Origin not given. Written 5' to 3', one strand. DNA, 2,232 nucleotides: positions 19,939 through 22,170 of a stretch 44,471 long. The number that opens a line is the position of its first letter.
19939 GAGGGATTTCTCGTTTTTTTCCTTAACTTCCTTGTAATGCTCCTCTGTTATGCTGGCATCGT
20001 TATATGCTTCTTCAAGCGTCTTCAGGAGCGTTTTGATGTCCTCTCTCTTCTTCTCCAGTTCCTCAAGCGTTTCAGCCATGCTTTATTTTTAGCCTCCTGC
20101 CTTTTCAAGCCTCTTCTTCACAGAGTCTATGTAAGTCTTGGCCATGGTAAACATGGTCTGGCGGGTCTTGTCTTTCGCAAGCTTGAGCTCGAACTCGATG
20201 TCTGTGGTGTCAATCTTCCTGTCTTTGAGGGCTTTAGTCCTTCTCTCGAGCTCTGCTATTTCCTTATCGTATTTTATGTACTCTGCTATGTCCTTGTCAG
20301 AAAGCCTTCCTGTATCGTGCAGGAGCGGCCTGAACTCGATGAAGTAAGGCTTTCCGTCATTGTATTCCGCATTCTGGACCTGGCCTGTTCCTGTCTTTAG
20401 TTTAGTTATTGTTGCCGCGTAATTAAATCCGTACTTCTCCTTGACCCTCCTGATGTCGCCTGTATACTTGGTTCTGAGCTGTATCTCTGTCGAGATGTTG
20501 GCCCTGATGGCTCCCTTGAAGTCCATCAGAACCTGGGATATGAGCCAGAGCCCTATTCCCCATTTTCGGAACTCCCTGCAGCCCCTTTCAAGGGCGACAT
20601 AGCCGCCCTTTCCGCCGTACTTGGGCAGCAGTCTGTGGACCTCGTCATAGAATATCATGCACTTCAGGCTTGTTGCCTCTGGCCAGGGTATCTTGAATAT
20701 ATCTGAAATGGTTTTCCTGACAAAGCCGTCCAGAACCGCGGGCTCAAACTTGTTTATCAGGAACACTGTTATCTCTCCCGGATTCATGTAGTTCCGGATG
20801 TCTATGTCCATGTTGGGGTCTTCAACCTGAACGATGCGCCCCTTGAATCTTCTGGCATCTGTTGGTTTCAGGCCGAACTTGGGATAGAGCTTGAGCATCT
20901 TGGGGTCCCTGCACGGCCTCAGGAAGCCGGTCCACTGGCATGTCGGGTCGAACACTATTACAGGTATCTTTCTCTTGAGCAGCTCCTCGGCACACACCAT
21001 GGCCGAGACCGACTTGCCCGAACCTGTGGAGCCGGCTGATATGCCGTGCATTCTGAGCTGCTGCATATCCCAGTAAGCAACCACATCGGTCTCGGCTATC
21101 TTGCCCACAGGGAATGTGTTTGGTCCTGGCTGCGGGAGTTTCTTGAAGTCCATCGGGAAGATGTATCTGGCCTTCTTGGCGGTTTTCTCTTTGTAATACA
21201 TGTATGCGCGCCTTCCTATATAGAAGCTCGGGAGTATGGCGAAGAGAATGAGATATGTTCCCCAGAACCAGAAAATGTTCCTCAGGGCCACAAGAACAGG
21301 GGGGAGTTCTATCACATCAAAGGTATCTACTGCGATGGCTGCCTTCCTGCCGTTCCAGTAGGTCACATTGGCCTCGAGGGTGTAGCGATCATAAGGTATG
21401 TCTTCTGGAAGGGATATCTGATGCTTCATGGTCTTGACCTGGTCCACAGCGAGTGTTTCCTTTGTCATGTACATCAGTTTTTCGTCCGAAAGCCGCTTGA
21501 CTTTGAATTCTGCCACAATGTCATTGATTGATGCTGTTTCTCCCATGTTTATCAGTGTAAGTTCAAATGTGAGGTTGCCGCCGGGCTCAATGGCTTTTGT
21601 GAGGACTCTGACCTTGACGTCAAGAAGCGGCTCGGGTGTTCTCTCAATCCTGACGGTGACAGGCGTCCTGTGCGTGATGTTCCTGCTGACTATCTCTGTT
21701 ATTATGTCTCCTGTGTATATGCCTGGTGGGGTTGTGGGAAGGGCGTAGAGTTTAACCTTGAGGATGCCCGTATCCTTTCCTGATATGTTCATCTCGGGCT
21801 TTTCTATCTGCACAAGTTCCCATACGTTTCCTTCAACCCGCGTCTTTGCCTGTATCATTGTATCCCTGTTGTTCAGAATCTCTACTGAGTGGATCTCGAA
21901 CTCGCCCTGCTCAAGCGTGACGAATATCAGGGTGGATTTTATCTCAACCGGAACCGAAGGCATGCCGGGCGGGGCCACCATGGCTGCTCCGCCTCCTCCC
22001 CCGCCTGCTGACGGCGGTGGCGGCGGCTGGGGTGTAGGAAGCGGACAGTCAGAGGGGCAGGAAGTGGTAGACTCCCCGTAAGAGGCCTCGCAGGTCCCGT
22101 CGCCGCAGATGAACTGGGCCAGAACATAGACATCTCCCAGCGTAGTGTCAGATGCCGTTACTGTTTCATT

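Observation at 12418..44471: Three-gene surface module: giant stalk-ATPase, SHOCT coiled-coil adaptor, 1,959-aa paralogous stalk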

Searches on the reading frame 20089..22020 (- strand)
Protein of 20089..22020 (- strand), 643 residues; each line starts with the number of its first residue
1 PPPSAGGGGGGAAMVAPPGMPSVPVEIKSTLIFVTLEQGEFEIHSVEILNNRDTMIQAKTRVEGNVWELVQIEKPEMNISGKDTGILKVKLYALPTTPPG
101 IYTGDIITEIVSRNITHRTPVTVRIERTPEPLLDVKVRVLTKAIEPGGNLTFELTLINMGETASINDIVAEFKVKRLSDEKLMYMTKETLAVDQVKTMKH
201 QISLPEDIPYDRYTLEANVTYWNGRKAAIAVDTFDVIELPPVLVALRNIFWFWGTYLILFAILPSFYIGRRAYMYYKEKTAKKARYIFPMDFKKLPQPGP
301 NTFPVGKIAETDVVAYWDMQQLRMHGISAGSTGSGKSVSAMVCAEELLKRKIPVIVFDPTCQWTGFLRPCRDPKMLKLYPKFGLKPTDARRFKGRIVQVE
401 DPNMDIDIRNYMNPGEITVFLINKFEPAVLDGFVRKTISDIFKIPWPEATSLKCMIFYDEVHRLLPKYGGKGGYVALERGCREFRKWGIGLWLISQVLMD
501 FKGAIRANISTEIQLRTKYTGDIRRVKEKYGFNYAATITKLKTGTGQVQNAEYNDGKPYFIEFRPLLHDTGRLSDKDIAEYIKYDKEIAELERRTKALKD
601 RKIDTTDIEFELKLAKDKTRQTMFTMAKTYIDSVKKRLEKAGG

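Call 19: find_related_loci(query=A1, collection=genome_contigs, flank=8000)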
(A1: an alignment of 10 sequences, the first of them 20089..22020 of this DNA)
Query A1 (643 aa) in genome_contigs; peptide patterns used: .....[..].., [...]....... (x = any residue, [..] = any of these).
598 stretches matched a pattern (row limit reached: there are more); 567 encode a relative of the query (tblastn E <= 1e-3); the best 80 are kept; 80 distinct loci.
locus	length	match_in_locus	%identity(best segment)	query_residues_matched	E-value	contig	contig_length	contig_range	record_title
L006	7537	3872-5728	75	23-641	0e+0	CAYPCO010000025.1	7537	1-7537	MAG TPA_asm: uncultured archaeon isolate binchicken_co6_493 genome assembly, contig: NODE_12677_length_7537_cov_4.702887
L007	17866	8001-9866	69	22-643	0e+0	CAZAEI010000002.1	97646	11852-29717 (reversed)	MAG TPA_asm: uncultured archaeon isolate binchicken_co116_293 genome assembly, contig: NODE_101_length_97646_cov_18.7189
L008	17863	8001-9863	70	23-643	0e+0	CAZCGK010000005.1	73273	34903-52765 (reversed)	MAG TPA_asm: uncultured archaeon isolate binchicken_co6_226 genome assembly, contig: NODE_137_length_73273_cov_13.440056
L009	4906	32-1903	67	18-643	0e+0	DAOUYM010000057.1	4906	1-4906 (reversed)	MAG TPA_asm: Candidatus Aenigmatarchaeota archaeon isolate CSMAG_927 CSMAG_927_k141_5250493_length_4906_cov_9.9584, whol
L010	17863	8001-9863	69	21-643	0e+0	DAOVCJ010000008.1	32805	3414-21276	MAG TPA_asm: Candidatus Aenigmatarchaeota archaeon isolate CSMAG_1028 CSMAG_1028_k141_3555244_length_32805_cov_13.9904,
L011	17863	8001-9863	66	25-643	0e+0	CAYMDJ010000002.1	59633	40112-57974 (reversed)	MAG TPA_asm: uncultured archaeon isolate binchicken_co81_315 genome assembly, contig: NODE_475_length_59633_cov_8.508174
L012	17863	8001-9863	65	25-643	0e+0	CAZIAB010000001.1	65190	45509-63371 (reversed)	MAG TPA_asm: uncultured archaeon isolate binchicken_co129_877 genome assembly, contig: NODE_947_length_65190_cov_12.9891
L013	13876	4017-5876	65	23-642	0e+0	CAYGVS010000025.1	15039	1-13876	MAG TPA_asm: uncultured archaeon isolate ERP119294_co1_457 genome assembly, contig: NODE_5155_length_15039_cov_7.070475,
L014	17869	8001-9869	63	18-640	0e+0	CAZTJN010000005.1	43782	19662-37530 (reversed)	MAG TPA_asm: uncultured archaeon isolate binchicken_co184_466 genome assembly, contig: NODE_1069_length_43782_cov_26.381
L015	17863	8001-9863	61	19-639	0e+0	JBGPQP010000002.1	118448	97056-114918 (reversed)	MAG: Candidatus Aenigmatarchaeota archaeon isolate OBJ1_062018_150_3 k141_5940_length_118448_cov_11.1251, whole genome s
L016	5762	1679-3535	61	21-639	0e+0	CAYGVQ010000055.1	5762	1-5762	MAG TPA_asm: uncultured archaeon isolate ERP119294_co3_274 genome assembly, contig: NODE_15243_length_5762_cov_9.340284,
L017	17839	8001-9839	62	27-639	0e+0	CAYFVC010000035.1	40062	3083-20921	MAG TPA_asm: uncultured archaeon isolate ERP108616_co1_107 genome assembly, contig: k119_113193, whole genome shotgun se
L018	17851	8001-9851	61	23-639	0e+0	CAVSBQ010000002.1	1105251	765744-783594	MAG: Candidatus Aenigmarchaeota archaeon isolate MFD04408.bin.2.45 genome assembly, contig: contig_22876, whole genome s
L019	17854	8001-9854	61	23-640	0e+0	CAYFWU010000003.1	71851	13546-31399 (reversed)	MAG TPA_asm: uncultured archaeon isolate ERP108616_co2_128 genome assembly, contig: NODE_311_length_71851_cov_7.398309,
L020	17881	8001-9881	59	1-639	0e+0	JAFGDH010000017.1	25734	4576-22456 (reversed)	MAG: Candidatus Aenigmatarchaeota archaeon isolate Zod_Metabat.1163 k87_4959839, whole genome shotgun sequence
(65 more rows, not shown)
